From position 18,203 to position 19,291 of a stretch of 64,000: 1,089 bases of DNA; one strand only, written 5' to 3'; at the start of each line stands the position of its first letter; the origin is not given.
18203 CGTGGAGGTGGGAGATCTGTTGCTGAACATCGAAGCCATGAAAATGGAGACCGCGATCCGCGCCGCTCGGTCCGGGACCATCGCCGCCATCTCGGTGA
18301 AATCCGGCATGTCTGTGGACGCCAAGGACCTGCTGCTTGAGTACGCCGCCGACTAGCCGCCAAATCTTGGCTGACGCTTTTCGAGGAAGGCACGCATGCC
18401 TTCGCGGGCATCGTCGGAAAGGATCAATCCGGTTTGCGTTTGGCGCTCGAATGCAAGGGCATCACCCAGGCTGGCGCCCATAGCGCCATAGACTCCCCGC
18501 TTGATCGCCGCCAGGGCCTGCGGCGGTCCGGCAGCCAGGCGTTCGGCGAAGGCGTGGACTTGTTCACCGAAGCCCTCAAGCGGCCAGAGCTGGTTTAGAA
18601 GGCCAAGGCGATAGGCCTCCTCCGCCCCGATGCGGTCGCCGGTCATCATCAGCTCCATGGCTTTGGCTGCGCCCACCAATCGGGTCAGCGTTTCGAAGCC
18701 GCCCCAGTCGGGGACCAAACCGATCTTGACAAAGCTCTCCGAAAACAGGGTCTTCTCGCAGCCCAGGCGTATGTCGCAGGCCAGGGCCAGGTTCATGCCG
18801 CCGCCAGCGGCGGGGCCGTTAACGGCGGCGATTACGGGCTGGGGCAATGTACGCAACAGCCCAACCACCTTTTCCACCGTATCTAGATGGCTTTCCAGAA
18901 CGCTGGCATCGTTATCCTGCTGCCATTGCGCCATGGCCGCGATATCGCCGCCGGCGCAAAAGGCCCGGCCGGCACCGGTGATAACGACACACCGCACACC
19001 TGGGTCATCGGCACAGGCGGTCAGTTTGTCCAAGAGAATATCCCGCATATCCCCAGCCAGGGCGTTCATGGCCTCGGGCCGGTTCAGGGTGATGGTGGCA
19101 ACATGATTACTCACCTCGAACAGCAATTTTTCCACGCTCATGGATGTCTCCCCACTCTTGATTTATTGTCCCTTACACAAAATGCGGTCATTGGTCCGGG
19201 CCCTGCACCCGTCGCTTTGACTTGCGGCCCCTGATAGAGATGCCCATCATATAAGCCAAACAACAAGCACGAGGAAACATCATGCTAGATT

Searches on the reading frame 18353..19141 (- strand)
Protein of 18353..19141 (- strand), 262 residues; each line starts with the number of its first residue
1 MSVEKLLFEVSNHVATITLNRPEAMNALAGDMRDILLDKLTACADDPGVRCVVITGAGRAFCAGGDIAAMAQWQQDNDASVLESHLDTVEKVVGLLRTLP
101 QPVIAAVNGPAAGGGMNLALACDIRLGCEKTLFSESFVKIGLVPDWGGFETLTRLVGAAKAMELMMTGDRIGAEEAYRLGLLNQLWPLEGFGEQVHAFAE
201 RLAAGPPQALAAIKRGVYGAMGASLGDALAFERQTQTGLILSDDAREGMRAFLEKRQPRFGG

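Call 3: search_protein_families(library=pfam, proteins=[window:18353-19141:-])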
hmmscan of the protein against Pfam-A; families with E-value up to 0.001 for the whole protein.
window:18353-19141:- (262 aa): 2 families
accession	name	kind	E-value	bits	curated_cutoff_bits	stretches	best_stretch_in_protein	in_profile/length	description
PF00378.25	ECH_1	-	1.1e-63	215.3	27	1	10-261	2-249/251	Enoyl-CoA hydratase/isomerase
PF16113.10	ECH_2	-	1.3e-42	146.9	27.2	1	15-192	2-178/335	Enoyl-CoA hydratase/isomerase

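Call 4: search_protein_families(library=ncbifam, proteins=[window:18353-19141:-])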
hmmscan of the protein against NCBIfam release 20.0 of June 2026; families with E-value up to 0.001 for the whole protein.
window:18353-19141:- (262 aa): 73 families (the best 25 are shown)
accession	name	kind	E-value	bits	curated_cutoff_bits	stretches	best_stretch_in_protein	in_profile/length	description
NF051848.1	EnCoAHydtEchA19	equivalog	1e-65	221.9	400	1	7-261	3-256/258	enoyl-CoA hydratase EchA19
NF046063.1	oxepin_alt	equivalog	2.7e-64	217.1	300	1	8-259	4-254/254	oxepin-CoA hydrolase, alternative type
TIGR02280.1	PaaB1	equivalog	4.8e-64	216.3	345.15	1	7-262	2-255/256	2-(1,2-epoxy-1,2-dihydrophenyl)acetyl-CoA isomerase PaaG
NF004635.0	PRK05981.1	equivalog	5.6e-63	212.9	351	1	1-262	1-265/266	enoyl-CoA hydratase/isomerase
NF005700.0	PRK07511.1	subfamily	6.6e-63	212.7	274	1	5-260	4-258/260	enoyl-CoA hydratase family protein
NF004857.0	PRK06210.1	equivalog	2.9e-62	210.6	341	1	2-261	6-273/275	enoyl-CoA hydratase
NF006699.0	PRK09245.1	subfamily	3.6e-60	203.5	354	1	4-261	3-264/266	crotonase/enoyl-CoA hydratase family protein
NF006007.0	PRK08138.1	subfamily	3.8e-59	200.2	355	1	11-262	15-260/261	enoyl-CoA hydratase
NF004517.0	PRK05862.1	equivalog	7.4e-56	189.5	396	1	1-260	1-254/257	enoyl-CoA hydratase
NF005802.0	PRK07657.1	equivalog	8.2e-56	189.4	363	1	10-262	10-259/260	enoyl-CoA hydratase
NF005804.0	PRK07659.1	equivalog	1.1e-55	188.9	311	1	3-261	5-258/260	enoyl-CoA hydratase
NF004475.0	PRK05809.1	subfamily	1.3e-55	188.7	394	1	1-260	1-257/260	short-chain-enoyl-CoA hydratase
NF006107.0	PRK08258.1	equivalog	1.6e-54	185.1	330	1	4-262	17-276/277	enoyl-CoA hydratase family protein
NF004840.0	PRK06190.1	equivalog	2.3e-54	184.7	253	1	4-237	4-233/260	enoyl-CoA hydratase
NF004634.0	PRK05980.1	equivalog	3.3e-53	180.8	375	1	5-260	4-260/263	crotonase/enoyl-CoA hydratase family protein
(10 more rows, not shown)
